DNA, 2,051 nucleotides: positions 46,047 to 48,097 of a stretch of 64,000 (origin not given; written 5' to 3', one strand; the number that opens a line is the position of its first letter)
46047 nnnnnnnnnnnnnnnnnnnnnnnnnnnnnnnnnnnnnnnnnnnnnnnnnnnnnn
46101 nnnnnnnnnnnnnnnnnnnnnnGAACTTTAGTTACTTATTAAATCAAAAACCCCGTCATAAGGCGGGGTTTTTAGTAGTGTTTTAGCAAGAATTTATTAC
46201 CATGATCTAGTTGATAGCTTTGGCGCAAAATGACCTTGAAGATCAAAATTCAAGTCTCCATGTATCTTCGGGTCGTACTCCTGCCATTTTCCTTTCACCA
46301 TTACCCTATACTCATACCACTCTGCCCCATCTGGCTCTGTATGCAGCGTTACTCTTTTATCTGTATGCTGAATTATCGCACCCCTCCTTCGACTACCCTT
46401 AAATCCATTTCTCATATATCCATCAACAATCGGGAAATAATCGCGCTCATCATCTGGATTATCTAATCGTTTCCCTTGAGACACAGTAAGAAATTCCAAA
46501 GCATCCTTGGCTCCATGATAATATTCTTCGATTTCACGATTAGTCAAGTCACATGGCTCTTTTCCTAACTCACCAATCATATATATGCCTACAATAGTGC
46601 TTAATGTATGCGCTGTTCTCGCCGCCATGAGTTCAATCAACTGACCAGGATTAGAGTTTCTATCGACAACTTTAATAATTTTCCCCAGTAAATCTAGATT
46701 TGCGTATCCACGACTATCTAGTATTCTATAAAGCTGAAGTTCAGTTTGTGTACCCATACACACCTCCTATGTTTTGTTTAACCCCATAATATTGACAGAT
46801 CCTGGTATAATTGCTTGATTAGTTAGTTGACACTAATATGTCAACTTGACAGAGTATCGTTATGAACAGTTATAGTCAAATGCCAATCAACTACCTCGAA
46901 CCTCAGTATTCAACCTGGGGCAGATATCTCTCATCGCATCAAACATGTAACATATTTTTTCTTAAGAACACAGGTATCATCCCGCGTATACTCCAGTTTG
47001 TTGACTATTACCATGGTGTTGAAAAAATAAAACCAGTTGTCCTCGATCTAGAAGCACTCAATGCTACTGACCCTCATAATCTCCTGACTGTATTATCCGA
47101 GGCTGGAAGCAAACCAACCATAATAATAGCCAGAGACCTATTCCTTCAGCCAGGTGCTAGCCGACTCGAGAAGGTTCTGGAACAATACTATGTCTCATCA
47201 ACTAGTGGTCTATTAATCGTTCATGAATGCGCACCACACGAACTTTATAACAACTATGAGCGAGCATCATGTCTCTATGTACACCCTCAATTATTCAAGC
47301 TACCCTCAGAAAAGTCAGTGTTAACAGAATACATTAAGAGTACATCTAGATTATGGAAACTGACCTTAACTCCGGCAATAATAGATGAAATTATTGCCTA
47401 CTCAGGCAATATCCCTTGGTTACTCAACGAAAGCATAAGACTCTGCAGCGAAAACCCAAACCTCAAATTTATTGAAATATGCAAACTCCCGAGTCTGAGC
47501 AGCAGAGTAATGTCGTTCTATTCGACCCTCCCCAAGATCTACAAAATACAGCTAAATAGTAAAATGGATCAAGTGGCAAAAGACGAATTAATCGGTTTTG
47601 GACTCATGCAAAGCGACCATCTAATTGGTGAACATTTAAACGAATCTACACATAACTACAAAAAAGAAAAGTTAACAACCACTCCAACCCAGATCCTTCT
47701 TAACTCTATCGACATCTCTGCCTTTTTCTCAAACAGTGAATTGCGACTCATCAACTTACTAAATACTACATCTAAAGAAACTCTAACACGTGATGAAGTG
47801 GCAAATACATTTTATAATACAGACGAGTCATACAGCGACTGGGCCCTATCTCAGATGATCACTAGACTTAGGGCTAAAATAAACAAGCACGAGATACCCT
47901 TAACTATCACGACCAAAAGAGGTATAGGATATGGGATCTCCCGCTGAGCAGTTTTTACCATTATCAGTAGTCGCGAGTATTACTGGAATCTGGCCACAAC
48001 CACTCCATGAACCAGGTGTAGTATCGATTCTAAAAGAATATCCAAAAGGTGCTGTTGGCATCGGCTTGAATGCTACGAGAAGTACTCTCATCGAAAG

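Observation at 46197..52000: Three paralogous standalone C-terminal OmpR-type wHTH regulators, each divergently paired with an unrelated small gene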

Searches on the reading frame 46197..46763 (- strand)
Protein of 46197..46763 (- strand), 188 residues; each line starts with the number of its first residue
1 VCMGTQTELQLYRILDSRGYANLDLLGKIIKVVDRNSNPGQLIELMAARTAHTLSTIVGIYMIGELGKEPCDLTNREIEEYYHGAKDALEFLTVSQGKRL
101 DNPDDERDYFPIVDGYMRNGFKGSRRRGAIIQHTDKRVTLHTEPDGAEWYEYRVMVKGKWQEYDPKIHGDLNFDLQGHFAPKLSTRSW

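Call 3: search_protein_families(library=pfam, proteins=[window:46197-46763:-], max_evalue=1)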
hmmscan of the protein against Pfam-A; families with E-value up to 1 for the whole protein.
window:46197-46763:- (188 aa): 0 families

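Call 10: search_protein_families(library=ncbifam, proteins=[window:46197-46763:-], max_evalue=1)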
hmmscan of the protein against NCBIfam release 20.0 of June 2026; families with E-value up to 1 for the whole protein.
window:46197-46763:- (188 aa): 0 families

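Call 49: search_protein_families(library=padloc, proteins=[window:46197-46763:-], max_evalue=0.1)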
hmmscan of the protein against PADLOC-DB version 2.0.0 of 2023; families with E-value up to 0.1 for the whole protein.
window:46197-46763:- (188 aa): 0 families

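Call 59: search_protein_families(library=phrogs, proteins=[window:46197-46763:-], max_evalue=0.1)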
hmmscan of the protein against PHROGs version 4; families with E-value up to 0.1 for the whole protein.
window:46197-46763:- (188 aa): 0 families

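Call 69: search_solved_structures(query=window:46197-46763:-, max_evalue=1)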
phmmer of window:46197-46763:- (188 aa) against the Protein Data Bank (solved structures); distinct sequences matched with E-value up to 1: 0.

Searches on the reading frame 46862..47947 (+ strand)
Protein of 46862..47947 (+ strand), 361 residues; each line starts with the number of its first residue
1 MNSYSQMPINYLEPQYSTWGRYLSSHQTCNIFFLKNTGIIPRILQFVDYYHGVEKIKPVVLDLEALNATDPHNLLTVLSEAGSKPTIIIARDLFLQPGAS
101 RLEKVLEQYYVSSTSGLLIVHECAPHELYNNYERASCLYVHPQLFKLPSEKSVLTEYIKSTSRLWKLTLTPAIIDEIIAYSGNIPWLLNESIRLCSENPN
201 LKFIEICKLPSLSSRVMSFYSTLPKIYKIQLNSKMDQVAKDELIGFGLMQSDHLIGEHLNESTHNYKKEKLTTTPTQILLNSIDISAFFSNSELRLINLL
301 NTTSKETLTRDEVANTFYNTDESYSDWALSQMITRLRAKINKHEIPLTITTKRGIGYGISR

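Call 3: search_protein_families(library=pfam, proteins=[window:46862-47947:+], max_evalue=1)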
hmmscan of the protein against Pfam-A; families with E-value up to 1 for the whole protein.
window:46862-47947:+ (361 aa): 1 family
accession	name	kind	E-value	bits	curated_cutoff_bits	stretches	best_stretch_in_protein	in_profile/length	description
PF00486.34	Trans_reg_C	-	4.7e-10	39.8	26.2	1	290-357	7-75/77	Transcriptional regulatory protein, C terminal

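Call 10: search_protein_families(library=ncbifam, proteins=[window:46862-47947:+], max_evalue=1)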
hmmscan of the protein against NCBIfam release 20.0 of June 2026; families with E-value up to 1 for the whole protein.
window:46862-47947:+ (361 aa): 20 families
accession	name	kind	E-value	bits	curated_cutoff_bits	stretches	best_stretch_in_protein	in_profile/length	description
NF053854.1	RespRegPhoBBctds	equivalog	4.1e-07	29.6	270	1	262-359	131-224/225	two-component system response regulator PhoB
NF045944.1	ResRegRpaBCyano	equivalog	0.00014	21.3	330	1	289-359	154-227/229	response regulator transcription factor RpaB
NF041734.1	resp_reg_RppA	equivalog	0.00017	21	250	1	288-359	156-227/229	two-component system response regulator RppA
TIGR01387.1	cztR_silR_copR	subfamily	0.00043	20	279.2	1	289-358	148-217/218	heavy metal response regulator transcription factor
NF040534.1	resp_reg_YycF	equivalog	0.00048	19.4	340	1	260-359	127-227/231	response regulator YycF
TIGR02154.1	PhoB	equivalog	0.00066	19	296.2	1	285-359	151-225/226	phosphate regulon transcriptional regulator PhoB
NF040689.1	MtrAB_MtrA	equivalog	0.00071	19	300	1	293-358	151-217/219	MtrAB system response regulator MtrA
NF007928.2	PRK10643.1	equivalog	0.0067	16.1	330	1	274-357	137-214/216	two-component system response regulator PmrA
NF007663.1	PRK10336.1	equivalog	0.02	14.7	345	1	262-359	123-216/219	quorum sensing response regulator transcription factor QseB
NF008296.0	PRK11083.1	equivalog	0.025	14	273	1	292-360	157-226/228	two-component system response regulator CreB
NF007346.1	PRK09836.1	equivalog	0.031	14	420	1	291-357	153-219/227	copper/silver response regulator transcription factor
NF051850.1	RespRegRprY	equivalog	0.053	12.9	370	1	277-357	145-224/234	response regulator transcription factor RprY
NF008078.0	PRK10816.1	equivalog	0.057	12.9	336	1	293-358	154-219/223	two-component system response regulator PhoP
NF041733.1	resp_reg_CseB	equivalog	0.058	12.8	350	1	286-359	157-226/228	two-component system response regulator CseB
NF033409.0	poly_MCR3_broad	equivalog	0.062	11.9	1075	1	303-353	398-447/535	MCR-3-related phosphoethanolamine--lipid A transferase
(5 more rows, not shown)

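Call 14: find_homologous_proteins(query=window:46862-47947:+, max_evalue=0.001)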
Query window:46862-47947:+ (361 aa): 9 proteins with E <= 0.001 among 1848 candidates.
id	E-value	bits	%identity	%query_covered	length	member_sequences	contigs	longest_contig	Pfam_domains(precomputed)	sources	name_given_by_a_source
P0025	1.0e-231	786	97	100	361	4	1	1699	PF00486.35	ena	-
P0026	8.0e-208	708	86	100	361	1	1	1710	PF00486.35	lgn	-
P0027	1.4e-194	664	83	98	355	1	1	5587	PF00486.35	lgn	-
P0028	1.5e-181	621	76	100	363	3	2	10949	PF00486.35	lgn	-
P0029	1.2e-95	339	48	100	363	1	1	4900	PF00486.35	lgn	-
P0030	2.3e-93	331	47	100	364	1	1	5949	PF00486.35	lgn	-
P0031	4.0e-91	324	47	100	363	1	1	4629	-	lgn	-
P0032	1.2e-86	309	47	98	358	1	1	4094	PF00486.35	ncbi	-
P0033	6.0e-54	202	37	89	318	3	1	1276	-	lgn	-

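Call 45: predict_structure(alignment_id=A3)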
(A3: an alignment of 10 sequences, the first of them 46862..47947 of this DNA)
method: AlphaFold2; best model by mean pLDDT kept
length: 361 residues; sequences in the alignment: 10
mean_pLDDT: 74.8   pTM: 0.47
mean pLDDT of the five models: 74.8, 72.4, 70.7, 68.9, 68.2
residues with pLDDT >= 90: 76; 70-90: 167; 50-70: 78; < 50: 40
segments of 3 or more residues with pLDDT < 50: 1-6, 28-37, 124-146
pLDDT, mean of each block of 10 residues (from residue 1): 45 66 60 50 82 88 86 88 84 66 75 73 48 35 46 82 79 92 74 86 88 71 60 61 56 67 72 90 88 95 90 92 88 93 88 88 72
secondary structure, 60 per line:
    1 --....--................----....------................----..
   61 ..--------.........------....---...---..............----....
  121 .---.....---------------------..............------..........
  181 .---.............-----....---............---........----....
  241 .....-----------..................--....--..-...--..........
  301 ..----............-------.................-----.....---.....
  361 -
elements in order: H3-6 H9-24 E29-32 H39-54 E59-62 H71-79 E86-89 H99-112 E117-121 H125-129 H151-164 H171-181 H185-197 H203-206 H210-221 H225-232 H237-245 H257-270 E271-274 E277-280 H291-302 E307-309 H310-318 H326-342 E348-352 E356-360

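Call 49: search_protein_families(library=padloc, proteins=[window:46862-47947:+], max_evalue=0.1)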
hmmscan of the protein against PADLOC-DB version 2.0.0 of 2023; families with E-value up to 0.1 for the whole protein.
window:46862-47947:+ (361 aa): 0 families

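Call 59: search_protein_families(library=phrogs, proteins=[window:46862-47947:+], max_evalue=0.1)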
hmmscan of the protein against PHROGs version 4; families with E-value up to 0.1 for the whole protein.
window:46862-47947:+ (361 aa): 1 family
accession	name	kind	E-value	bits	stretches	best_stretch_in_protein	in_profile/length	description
phrog_731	-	unknown function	4.8e-10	40.1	1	265-359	131-224/227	-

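Call 84: find_encoding_contigs(protein=P0030, flank=6000, max_places=2)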
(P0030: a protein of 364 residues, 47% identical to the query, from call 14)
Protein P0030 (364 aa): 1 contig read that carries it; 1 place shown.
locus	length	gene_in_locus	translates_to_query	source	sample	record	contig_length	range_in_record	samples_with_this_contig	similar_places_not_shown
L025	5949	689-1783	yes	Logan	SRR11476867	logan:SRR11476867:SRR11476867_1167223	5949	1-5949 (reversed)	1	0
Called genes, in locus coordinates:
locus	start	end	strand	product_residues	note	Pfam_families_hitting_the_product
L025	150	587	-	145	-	-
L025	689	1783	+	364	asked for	PF00486:Trans_reg_C (weak)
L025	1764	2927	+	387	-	-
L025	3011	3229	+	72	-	-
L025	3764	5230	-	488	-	PF01207:Dus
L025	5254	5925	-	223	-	PF03808:Glyco_tran_WecG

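Call 85: find_encoding_contigs(protein=P0029, flank=6000, max_places=2)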
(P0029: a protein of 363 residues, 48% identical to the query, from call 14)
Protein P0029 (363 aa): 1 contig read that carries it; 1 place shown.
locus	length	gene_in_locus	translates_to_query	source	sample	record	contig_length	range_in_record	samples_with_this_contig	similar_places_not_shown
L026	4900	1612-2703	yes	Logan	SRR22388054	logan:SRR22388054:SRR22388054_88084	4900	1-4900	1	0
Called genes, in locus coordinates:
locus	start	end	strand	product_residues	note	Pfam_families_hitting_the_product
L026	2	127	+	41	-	?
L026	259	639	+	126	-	PF05168:HEPN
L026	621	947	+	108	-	PF18765:Polbeta, PF01909:NTP_transf_2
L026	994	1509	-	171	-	-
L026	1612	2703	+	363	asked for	PF00486:Trans_reg_C (faint)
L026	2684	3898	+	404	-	-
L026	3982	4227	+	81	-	-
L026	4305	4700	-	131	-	-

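Call 92: find_encoding_contigs(protein=P0028, flank=8000, max_places=2)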
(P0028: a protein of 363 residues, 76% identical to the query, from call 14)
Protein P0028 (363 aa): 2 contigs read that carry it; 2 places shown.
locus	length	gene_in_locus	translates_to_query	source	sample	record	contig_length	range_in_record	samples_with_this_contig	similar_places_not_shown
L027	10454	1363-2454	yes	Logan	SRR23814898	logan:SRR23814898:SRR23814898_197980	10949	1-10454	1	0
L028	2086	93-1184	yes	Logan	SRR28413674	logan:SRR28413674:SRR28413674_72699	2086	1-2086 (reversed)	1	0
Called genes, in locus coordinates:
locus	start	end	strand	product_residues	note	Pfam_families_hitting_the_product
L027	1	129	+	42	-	?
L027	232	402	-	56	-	-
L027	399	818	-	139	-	-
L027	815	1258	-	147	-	-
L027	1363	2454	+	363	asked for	PF00486:Trans_reg_C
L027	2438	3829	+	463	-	-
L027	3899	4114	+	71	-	-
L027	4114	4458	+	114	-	-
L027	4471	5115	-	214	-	-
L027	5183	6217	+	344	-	PF00486:Trans_reg_C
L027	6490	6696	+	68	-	PF12728:HTH_17, PF00376:MerR, PF13411:MerR_1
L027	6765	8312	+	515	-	-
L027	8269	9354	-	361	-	PF01207:Dus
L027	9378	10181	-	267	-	PF03808:Glyco_tran_WecG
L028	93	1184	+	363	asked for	PF00486:Trans_reg_C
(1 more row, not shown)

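Call 106: find_related_loci(query=A3, collection=viral_contigs, flank=3000)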
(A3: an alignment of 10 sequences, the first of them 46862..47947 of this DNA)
Query A3 (361 aa) in viral_contigs; peptide patterns used: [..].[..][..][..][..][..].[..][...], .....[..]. (x = any residue, [..] = any of these).
38 stretches matched a pattern, but none encodes a relative of the query by tblastn (E <= 1e-3).
